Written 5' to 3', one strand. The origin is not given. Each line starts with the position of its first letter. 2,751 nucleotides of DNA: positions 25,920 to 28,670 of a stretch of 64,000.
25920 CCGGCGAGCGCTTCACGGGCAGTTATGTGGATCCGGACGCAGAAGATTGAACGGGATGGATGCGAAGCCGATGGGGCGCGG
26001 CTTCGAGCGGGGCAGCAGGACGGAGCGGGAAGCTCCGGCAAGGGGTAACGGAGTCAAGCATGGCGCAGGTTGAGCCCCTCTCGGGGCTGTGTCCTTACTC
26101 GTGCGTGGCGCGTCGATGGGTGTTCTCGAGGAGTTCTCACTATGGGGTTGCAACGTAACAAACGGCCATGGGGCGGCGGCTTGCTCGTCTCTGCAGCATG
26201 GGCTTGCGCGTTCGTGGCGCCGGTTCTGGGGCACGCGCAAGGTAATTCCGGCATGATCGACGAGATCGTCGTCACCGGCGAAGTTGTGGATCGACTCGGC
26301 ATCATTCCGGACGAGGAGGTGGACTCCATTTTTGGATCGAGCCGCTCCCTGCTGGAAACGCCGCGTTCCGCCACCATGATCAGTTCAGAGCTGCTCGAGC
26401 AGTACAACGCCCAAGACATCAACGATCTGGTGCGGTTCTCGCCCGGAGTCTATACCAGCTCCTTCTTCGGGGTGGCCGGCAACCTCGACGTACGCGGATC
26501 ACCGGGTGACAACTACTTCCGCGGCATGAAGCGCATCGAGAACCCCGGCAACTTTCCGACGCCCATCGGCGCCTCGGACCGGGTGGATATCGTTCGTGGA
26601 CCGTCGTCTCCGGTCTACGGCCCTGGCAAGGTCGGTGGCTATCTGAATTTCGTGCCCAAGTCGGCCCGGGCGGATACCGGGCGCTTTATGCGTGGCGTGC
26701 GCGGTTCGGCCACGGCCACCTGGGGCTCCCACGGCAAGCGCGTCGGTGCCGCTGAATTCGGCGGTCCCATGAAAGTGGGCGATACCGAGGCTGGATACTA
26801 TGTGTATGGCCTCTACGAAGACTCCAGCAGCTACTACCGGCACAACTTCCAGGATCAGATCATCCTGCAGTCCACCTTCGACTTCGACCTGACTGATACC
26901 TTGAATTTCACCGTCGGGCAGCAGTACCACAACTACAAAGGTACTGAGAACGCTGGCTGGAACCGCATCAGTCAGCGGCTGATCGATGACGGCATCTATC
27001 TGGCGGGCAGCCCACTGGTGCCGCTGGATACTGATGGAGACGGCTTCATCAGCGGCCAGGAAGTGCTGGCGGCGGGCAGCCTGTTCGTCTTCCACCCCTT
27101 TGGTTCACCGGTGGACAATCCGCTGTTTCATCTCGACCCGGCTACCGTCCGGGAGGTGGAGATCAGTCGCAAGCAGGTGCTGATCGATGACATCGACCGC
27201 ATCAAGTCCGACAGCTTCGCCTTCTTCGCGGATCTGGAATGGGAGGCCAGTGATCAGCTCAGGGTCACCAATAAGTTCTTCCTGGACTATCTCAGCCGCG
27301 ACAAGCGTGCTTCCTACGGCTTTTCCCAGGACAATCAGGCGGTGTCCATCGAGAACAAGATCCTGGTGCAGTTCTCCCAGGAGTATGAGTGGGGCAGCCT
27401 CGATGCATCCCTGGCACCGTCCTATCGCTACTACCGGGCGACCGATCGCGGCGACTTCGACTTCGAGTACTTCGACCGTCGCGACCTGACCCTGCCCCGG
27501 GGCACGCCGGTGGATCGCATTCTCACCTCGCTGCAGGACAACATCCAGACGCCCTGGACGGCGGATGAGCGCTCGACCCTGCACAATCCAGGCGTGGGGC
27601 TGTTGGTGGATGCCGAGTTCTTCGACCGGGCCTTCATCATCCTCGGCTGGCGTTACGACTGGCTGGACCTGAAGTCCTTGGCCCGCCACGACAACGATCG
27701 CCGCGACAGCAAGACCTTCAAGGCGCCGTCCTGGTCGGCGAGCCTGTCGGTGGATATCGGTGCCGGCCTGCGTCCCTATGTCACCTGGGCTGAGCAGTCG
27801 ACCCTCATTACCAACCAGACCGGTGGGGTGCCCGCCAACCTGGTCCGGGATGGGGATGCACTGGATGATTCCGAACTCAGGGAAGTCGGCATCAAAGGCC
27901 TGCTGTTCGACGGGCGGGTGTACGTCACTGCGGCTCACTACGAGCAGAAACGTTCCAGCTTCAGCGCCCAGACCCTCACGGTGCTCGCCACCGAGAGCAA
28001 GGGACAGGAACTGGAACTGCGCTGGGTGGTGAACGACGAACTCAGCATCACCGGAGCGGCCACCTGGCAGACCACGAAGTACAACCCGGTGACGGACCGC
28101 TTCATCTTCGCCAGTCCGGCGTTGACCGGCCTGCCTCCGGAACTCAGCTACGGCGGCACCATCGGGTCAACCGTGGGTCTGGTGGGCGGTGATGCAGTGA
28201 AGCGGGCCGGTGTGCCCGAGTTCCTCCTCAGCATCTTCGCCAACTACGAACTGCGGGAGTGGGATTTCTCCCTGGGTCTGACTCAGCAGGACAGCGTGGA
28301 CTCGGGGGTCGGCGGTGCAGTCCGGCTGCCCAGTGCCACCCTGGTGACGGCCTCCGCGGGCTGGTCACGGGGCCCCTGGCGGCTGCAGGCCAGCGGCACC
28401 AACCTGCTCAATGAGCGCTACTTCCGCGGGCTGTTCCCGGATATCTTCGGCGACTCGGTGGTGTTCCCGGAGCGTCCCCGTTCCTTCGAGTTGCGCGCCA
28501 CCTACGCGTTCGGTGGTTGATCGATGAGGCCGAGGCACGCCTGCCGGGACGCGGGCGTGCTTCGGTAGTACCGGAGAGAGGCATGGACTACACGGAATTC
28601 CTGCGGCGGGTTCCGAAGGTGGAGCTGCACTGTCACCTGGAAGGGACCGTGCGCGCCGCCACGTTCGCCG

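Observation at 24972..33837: Envelope-located adenine-nucleoside capture locus: TonB-dependent receptor, exported PNP-like protein, four deaminase paralogs (two exported), DUF3574 lipoprotein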

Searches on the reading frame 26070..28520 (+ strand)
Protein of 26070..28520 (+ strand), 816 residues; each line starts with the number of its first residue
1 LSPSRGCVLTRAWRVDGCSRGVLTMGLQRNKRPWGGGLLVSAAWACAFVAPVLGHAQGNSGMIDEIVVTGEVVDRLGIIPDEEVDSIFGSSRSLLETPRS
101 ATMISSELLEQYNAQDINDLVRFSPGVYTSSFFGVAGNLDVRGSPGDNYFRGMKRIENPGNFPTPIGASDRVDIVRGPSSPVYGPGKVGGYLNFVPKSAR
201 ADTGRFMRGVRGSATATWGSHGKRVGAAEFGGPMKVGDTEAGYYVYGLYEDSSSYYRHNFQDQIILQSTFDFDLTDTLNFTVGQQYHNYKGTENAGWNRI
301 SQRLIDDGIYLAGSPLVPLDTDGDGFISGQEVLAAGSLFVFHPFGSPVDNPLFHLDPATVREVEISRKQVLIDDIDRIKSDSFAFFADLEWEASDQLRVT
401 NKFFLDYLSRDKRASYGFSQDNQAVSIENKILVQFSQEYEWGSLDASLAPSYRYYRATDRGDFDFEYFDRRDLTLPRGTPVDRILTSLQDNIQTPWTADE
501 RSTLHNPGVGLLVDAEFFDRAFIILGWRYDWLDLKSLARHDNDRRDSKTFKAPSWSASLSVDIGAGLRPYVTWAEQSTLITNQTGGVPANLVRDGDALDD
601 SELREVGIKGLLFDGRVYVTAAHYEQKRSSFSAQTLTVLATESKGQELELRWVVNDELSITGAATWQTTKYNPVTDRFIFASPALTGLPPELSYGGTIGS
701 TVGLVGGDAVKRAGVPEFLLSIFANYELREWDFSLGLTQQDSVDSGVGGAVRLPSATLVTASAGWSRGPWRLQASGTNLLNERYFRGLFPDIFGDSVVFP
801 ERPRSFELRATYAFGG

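Call 4: search_protein_families(library=pfam, proteins=[window:26070-28520:+], max_evalue=0.01)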
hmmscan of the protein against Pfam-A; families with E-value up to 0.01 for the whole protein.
window:26070-28520:+ (816 aa): 2 families
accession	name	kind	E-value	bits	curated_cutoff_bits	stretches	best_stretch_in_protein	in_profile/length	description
PF00593.30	TonB_dep_Rec_b-barrel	-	1.5e-14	55.2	27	1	382-779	60-436/436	TonB dependent receptor-like, beta-barrel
PF07715.20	Plug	-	1.9e-12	48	23.9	1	94-190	2-106/107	TonB-dependent Receptor Plug Domain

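Call 5: search_protein_families(library=ncbifam, proteins=[window:26070-28520:+], max_evalue=0.01)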
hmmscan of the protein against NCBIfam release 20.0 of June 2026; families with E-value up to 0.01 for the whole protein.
window:26070-28520:+ (816 aa): 19 families
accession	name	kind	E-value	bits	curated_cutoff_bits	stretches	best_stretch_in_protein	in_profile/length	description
TIGR01783.1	TonB-siderophor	subfamily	5.2e-37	127.8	223.5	3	96-301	1-206/649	TonB-dependent siderophore receptor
NF007465.0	PRK10044.1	equivalog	1.7e-13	49.7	803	2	514-672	450-608/726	ferrichrome porin FhuA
NF010650.0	PRK14049.1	equivalog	4.6e-13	48.2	904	2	55-289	38-272/729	ferrioxamine B receptor precursor protein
NF010651.0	PRK14050.1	equivalog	4e-10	38.4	884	1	92-202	74-191/730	TonB-dependent siderophore receptor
TIGR01785.1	TonB-hemin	subfamily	1.4e-08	33.6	316.85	1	64-199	2-131/677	TonB-dependent heme/hemoglobin receptor family protein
TIGR01786.1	TonB-hemlactrns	subfamily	2.9e-08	32.5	323.75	0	92-132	16-56/719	TonB-dependent hemoglobin/transferrin/lactoferrin family receptor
NF047944.1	FoxamRcptFoxA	equivalog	9.3e-08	30.8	1300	1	95-283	52-241/697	ferrioxamine B receptor FoxA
NF007447.0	PRK10003.1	equivalog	1.8e-07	29.9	666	1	97-300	79-279/727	ferric-rhodotorulic acid/ferric-coprogen receptor FhuE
NF010010.0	PRK13483.1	equivalog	1.2e-06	26.8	927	1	161-215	127-178/660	ligand-gated channel protein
NF010038.0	PRK13513.1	equivalog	1.6e-06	27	942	1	164-283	132-253/659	ligand-gated channel protein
NF041676.1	FecA_OM_dicitr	equivalog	9.9e-06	23.8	1100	1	164-288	216-337/773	TonB-dependent Fe(3+) dicitrate receptor FecA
TIGR01779.1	TonB-B12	equivalog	1.6e-05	23.6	599.7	1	102-273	50-233/614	TonB-dependent vitamin B12 receptor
NF010011.0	PRK13484.1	equivalog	3.2e-05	22.4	1197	1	87-234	37-196/682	IreA family TonB-dependent siderophore receptor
NF007349.0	PRK09840.1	equivalog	3.8e-05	21.9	686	1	73-206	49-184/760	catecholate siderophore receptor Fiu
NF010012.0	PRK13486.1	equivalog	0.0001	20.8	924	1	161-199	122-160/696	TonB-dependent receptor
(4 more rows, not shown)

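Call 9: find_homologous_proteins(query=window:26142-28520:+)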
Query window:26142-28520:+ (792 aa): 2002 proteins with E <= 0.001 among 8000 candidates; the best 120 are listed.
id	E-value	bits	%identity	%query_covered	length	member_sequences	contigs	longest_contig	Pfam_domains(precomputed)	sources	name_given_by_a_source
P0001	0.0e+0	1699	94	100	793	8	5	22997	PF07715.21,PF00593.31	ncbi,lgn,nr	ncbi:MAG: TonB-dependent receptor [Gammaproteobacteria bacterium]|nr:TonB-dependent receptor [Gammap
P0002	0.0e+0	1446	80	99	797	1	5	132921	PF07715.21,PF00593.31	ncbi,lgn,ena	-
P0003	0.0e+0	1214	69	99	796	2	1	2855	PF07715.21,PF00593.31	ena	-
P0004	0.0e+0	1211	71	96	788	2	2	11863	PF07715.21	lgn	-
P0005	9.1e-280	949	58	95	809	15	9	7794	PF07715.21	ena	-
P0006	2.5e-258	878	53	98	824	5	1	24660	PF07715.21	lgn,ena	-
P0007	8.3e-200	684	46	95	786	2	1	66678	PF07715.21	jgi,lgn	jgi:Outer membrane receptor proteins, mostly Fe transport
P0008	1.7e-197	676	45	98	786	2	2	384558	PF07715.21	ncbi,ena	-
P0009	6.7e-197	674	45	98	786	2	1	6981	PF07715.21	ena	-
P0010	1.0e-195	671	45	95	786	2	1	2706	PF07715.21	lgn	-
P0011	3.0e-194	666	46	95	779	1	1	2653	PF07715.21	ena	-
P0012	7.8e-193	661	45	95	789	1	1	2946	PF07715.21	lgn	-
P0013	1.9e-189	650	44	95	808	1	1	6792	PF07715.21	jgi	jgi:iron complex outermembrane receptor protein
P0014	2.4e-184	633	44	94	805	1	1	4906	PF07715.21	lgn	-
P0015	6.3e-183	628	43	98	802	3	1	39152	PF07715.21,PF00593.31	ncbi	ncbi:MAG: TonB-dependent receptor [Steroidobacteraceae bacterium]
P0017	3.5e-182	626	43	96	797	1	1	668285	PF07715.21,PF00593.31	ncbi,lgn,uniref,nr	ncbi:iron complex outermembrane receptor protein [Povalibacter uvarum]|uniref:Iron complex outermemb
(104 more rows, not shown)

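Call 10: find_encoding_contigs(protein=P0002, flank=10000, max_places=2)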
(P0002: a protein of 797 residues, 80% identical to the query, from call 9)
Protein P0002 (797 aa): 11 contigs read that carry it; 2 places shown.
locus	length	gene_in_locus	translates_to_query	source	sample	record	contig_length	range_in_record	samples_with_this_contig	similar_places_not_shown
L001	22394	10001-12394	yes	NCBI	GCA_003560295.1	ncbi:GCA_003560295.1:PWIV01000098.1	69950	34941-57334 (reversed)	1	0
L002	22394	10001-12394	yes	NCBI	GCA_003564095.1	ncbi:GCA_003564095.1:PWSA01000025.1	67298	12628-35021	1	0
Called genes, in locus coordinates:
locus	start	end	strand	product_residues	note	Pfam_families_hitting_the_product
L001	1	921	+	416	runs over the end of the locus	PF06181:Urate_ox_N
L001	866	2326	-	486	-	PF00149:Metallophos, PF02872:5_nucleotid_C (faint)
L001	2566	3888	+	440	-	PF00860:Xan_ur_permease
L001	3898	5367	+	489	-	PF00111:Fer2 (weak), PF01799:Fer2_2, PF00941:FAD_binding_5, PF03450:CO_deh_flav_C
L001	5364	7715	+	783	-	PF01315:Ald_Xan_dh_C, PF02738:MoCoBD_1, PF20256:MoCoBD_2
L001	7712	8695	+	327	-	PF02625:XdhC_CoxI, PF13478:XdhC_C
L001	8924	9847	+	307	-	PF01048:PNP_UDP_1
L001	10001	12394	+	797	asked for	PF07715:Plug, PF00593:TonB_dep_Rec_b-barrel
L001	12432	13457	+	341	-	PF00962:A_deaminase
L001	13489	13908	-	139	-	-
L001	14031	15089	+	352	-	PF00962:A_deaminase, PF07969:Amidohydro_3 (weak)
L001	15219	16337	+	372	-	PF00962:A_deaminase, PF07969:Amidohydro_3 (weak)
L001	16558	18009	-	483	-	PF00962:A_deaminase, PF19326:AMP_deaminase (weak)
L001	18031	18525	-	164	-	PF06172:Cupin_5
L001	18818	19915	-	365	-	PF10972:CsiV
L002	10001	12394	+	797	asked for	PF07715:Plug, PF00593:TonB_dep_Rec_b-barrel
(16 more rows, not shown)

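Call 11: find_encoding_contigs(protein=P0008, flank=10000, max_places=2)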
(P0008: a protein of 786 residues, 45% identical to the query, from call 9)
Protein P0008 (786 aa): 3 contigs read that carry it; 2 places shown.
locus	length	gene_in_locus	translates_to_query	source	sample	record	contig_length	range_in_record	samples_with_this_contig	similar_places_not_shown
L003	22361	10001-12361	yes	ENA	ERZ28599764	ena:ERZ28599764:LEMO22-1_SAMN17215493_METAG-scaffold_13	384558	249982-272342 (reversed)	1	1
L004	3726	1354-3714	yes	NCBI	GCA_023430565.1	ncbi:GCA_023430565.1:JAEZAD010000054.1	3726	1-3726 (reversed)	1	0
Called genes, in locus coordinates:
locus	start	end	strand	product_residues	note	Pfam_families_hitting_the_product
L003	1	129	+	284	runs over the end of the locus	PF24827:AstE_AspA_cat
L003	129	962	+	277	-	PF00528:BPD_transp_1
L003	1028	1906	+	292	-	PF00528:BPD_transp_1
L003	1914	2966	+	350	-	PF00005:ABC_tran, PF13304:AAA_21 (faint), PF12857:TOBE_3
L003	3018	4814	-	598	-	PF03600:CitMHS, PF16980:CitMHS_2 (weak), PF02080:TrkA_C, PF00939:Na_sulph_symp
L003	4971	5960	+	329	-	PF00291:PALP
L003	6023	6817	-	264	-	PF09678:Caa3_CtaG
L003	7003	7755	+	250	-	PF09339:HTH_IclR, PF01614:IclR_C (faint)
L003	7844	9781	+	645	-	PF07969:Amidohydro_3 (faint), PF01979:Amidohydro_1, PF13382:Adenine_deam_C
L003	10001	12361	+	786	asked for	PF07715:Plug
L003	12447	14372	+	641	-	PF07969:Amidohydro_3 (faint), PF01979:Amidohydro_1, PF13382:Adenine_deam_C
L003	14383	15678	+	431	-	PF13795:HupE_UreJ_2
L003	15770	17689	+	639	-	PF07969:Amidohydro_3 (faint), PF01979:Amidohydro_1, PF13382:Adenine_deam_C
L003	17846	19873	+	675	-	PF07715:Plug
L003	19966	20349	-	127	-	PF03626:COX4_pro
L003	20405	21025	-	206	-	PF00510:COX3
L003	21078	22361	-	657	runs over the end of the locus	PF00115:COX1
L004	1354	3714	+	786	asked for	PF07715:Plug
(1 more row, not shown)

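Call 12: find_encoding_contigs(protein=P0017, flank=10000, max_places=2)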
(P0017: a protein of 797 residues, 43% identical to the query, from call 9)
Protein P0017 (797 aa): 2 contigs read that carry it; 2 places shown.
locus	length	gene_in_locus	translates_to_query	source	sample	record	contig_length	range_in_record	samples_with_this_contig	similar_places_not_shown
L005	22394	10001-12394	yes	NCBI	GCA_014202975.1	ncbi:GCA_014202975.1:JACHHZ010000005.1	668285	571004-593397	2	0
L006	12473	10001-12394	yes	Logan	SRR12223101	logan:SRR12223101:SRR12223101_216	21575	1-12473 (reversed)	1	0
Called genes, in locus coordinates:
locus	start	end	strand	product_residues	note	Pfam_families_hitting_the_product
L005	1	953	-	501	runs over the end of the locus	PF00005:ABC_tran, PF13304:AAA_21 (faint), PF00005:ABC_tran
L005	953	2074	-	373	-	PF02625:XdhC_CoxI, PF13478:XdhC_C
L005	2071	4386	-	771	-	PF01315:Ald_Xan_dh_C, PF02738:MoCoBD_1, PF20256:MoCoBD_2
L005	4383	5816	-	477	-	PF00111:Fer2 (weak), PF01799:Fer2_2, PF00941:FAD_binding_5, PF03450:CO_deh_flav_C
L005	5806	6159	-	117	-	PF00576:Transthyretin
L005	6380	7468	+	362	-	PF02608:Bmp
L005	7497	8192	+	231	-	PF00440:TetR_N, PF08362:TetR_C_3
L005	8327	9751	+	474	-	PF00962:A_deaminase, PF19326:AMP_deaminase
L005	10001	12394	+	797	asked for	PF07715:Plug, PF00593:TonB_dep_Rec_b-barrel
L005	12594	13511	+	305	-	PF01048:PNP_UDP_1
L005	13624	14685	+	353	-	PF06516:NUP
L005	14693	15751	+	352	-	PF06516:NUP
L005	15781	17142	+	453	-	PF01979:Amidohydro_1, PF07969:Amidohydro_3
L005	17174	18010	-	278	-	PF01048:PNP_UDP_1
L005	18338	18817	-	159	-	PF07963:N_methyl, PF00114:Pilin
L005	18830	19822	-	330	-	-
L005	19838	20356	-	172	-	-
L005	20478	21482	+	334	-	PF06172:Cupin_5, PF07883:Cupin_2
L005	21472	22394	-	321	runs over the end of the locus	PF23023:Anti-Pycsar_Apyc1, PF00753:Lactamase_B, PF19583:ODP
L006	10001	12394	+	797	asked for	PF07715:Plug, PF00593:TonB_dep_Rec_b-barrel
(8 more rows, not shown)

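Call 15: find_related_loci(query=A1, collection=genome_contigs, flank=10000)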
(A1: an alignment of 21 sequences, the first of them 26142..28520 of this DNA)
Query A1 (792 aa) in genome_contigs; peptide patterns used: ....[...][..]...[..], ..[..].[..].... (x = any residue, [..] = any of these).
599 stretches matched a pattern (row limit reached: there are more); 562 encode a relative of the query (tblastn E <= 1e-3); the best 80 are kept; 80 distinct loci.
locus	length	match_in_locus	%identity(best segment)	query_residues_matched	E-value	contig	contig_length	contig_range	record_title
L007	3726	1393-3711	45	15-790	0e+0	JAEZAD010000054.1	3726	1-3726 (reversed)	MAG: Verrucomicrobia bacterium isolate OH_CBrB_135 k127_3767286, whole genome shotgun sequence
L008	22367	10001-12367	43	14-790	0e+0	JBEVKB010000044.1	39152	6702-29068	MAG: Steroidobacteraceae bacterium isolate T4R1BO_autometa_bin_28 T4R1BO_autometa_bin_28_k133_4040521, whole genome shot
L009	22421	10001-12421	41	29-790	0e+0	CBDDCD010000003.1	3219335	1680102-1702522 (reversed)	MAG: Candidatus Moanabacter sp. isolate 2850a97a-5ae3-46e8-bb4b-bf19cc2112fb genome assembly, contig: contig_3, whole ge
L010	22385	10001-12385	41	14-790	2e-180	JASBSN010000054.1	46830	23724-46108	MAG: Thiogranum sp. isolate BWSM_138 k141_1049053, whole genome shotgun sequence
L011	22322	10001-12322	43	32-790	4e-180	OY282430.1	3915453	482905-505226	MAG: uncultured Pseudomonadales bacterium genome assembly, chromosome: 1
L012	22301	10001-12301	43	39-790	3e-178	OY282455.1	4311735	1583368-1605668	MAG: uncultured Pseudomonadales bacterium genome assembly, chromosome: 1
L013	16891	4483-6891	41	49-790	4e-176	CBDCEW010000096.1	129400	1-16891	MAG: Candidatus Moanabacter sp. isolate da350617-a446-4d72-9f77-033765304eae genome assembly, contig: contig_96, whole g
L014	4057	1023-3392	41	16-790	0e+0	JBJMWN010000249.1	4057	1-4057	MAG: Povalibacter sp. isolate 12C16O_168h_50_unf_bin_52 k141_6311482, whole genome shotgun sequence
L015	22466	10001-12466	41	8-790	1e-175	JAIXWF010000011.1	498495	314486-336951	MAG: Opitutaceae bacterium isolate D4_MAG_00009 pond_D4_MAG_00009_000000000021, whole genome shotgun sequence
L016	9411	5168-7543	41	14-790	1e-173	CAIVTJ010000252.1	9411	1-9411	MAG: uncultured proteobacterium isolate Umea_bin-10690 genome assembly, contig: bin-10690:252/381, whole genome shotgun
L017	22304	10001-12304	42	38-790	6e-171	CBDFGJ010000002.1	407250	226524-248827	MAG: Candidatus Azophilus sp. isolate f102704b-53fb-4e8e-be65-141b9fb3dbf7 genome assembly, contig: contig_2, whole geno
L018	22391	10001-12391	39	14-790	2e-169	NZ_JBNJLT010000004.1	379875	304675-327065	Marinimicrobium sp. ARAG 43.8 NODE_4_length_379875_cov_129.828264, whole genome shotgun sequence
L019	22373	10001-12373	41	39-790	5e-169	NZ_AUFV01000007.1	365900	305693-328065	Solimonas flava DSM 18980 K343DRAFT_scaffold00005.5_C, whole genome shotgun sequence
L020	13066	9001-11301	41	39-790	5e-169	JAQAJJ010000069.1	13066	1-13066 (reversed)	MAG: Candidatus Azophilus lithoversatilis isolate peze_46 Seq69, whole genome shotgun sequence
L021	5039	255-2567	42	39-790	7e-173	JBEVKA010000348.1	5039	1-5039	MAG: Steroidobacter sp. isolate T4R1BO_autometa_bin_27 T4R1BO_autometa_bin_27_k133_24360567, whole genome shotgun sequen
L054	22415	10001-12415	38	42-790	1e-161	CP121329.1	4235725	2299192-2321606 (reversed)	MAG: Gammaproteobacteria bacterium isolate NCC532_bact_7236 chromosome, complete genome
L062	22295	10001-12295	40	40-790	6e-161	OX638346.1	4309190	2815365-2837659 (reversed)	MAG: uncultured Pseudomonadales bacterium isolate d827bc71-510b-42c7-8643-a16607f70ddf genome assembly, chromosome: 1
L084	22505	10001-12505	39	1-788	3e-159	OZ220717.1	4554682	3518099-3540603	MAG: Pseudomonadales bacterium isolate e958075d-7ee5-44b9-87ba-8c9210635fca genome assembly, chromosome: 1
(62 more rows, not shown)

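Call 28: find_encoding_contigs(protein=P0001, flank=10000, max_places=2)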
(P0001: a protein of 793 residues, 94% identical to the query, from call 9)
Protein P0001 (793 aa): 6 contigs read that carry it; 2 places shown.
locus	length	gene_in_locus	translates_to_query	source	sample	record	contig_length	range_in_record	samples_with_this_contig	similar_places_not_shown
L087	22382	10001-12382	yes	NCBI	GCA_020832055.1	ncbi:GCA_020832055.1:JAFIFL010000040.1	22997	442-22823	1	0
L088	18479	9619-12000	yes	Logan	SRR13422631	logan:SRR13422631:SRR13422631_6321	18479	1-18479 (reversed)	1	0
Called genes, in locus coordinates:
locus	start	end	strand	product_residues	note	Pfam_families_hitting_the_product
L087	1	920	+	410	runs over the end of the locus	PF06181:Urate_ox_N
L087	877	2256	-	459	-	PF00149:Metallophos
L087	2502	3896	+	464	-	PF00860:Xan_ur_permease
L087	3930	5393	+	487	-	PF00111:Fer2 (weak), PF01799:Fer2_2, PF00941:FAD_binding_5, PF03450:CO_deh_flav_C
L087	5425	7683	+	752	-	PF01315:Ald_Xan_dh_C, PF02738:MoCoBD_1, PF20256:MoCoBD_2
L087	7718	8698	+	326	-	PF02625:XdhC_CoxI, PF13478:XdhC_C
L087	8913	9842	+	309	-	PF01048:PNP_UDP_1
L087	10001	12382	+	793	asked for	PF07715:Plug, PF00593:TonB_dep_Rec_b-barrel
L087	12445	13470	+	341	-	PF00962:A_deaminase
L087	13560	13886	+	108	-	PF12098:DUF3574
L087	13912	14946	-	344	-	PF00962:A_deaminase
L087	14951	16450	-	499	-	PF00962:A_deaminase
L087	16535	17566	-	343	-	PF10972:CsiV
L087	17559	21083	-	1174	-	PF17757:UvrB_inter, PF21132:MFD_D3, PF02559:CarD_TRCF_RID, PF00270:DEAD, PF04851:ResIII, PF00271:Helicase_C, PF03461:TRCF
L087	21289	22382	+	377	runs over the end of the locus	PF13432:TPR_16 (weak), PF13650:Asp_protease_2, PF13975:gag-asp_proteas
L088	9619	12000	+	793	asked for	PF07715:Plug, PF00593:TonB_dep_Rec_b-barrel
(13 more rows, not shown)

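Call 29: find_encoding_contigs(protein=P0004, flank=10000, max_places=2)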
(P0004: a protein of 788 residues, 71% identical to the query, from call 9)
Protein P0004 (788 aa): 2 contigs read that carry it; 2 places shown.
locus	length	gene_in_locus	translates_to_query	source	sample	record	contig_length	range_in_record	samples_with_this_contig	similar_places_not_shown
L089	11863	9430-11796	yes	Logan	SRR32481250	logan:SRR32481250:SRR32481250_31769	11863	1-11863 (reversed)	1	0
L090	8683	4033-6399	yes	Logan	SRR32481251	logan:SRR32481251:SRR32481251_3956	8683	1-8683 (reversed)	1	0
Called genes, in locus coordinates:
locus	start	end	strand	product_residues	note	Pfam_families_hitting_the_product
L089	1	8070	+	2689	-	?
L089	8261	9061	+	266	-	PF13483:Lactamase_B_3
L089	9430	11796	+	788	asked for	PF07715:Plug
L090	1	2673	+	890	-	?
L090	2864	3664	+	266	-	PF13483:Lactamase_B_3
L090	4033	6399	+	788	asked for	PF07715:Plug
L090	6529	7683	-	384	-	PF20257:SAM_HAT_C (weak)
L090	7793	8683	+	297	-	?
